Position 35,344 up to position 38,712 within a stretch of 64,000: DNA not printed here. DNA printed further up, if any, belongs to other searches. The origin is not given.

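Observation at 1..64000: Highly iterated perfect palindrome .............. across genes and spacers (HIP1-, USS- or REP-like genomic word)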

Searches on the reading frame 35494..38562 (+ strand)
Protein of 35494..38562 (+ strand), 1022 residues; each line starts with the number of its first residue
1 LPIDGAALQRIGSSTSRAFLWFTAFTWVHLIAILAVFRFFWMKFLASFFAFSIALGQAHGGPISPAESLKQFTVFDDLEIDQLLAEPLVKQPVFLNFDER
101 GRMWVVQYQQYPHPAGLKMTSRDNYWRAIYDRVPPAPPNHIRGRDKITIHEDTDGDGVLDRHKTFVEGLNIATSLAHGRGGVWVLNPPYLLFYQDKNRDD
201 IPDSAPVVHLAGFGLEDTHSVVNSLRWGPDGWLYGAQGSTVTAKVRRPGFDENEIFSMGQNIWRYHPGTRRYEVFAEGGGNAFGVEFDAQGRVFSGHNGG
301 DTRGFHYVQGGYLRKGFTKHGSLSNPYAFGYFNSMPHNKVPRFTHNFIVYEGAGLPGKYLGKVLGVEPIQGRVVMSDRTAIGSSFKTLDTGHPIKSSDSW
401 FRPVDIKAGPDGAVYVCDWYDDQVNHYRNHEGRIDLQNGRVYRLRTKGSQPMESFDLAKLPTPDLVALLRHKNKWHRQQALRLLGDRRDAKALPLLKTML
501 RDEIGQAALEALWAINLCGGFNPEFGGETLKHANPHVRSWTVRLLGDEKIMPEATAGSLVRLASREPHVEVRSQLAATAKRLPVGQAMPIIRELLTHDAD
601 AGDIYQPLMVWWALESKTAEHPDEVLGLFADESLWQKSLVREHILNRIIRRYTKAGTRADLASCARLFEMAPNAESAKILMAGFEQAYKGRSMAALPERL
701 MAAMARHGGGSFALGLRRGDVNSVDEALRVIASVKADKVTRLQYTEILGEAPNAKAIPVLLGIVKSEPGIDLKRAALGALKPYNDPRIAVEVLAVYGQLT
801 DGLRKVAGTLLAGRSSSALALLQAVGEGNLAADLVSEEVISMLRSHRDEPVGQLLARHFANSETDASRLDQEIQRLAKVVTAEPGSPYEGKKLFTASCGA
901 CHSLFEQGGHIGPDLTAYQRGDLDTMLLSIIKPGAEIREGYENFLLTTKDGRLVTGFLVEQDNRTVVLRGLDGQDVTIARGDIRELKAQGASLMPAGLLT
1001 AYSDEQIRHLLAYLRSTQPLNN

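Call 8: search_protein_families(library=pfam, proteins=[window:35494-38562:+])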
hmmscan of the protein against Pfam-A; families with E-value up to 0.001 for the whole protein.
window:35494-38562:+ (1022 aa): 4 families
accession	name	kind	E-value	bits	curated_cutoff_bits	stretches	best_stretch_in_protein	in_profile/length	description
PF23500.1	DUF7133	-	1.2e-71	242.5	27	1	64-447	1-384/385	Domain of unknown function (DUF7133)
PF13646.12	HEAT_2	-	1.8e-13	51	27.7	1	463-512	34-87/88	HEAT repeats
PF00034.26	Cytochrom_C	-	1.8e-07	32.8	21.3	1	889-931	3-46/90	Cytochrome c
PF13442.11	Cytochrome_CBB3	-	3.9e-05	24.3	27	0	889-920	5-30/68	Cytochrome C oxidase, cbb3-type, subunit III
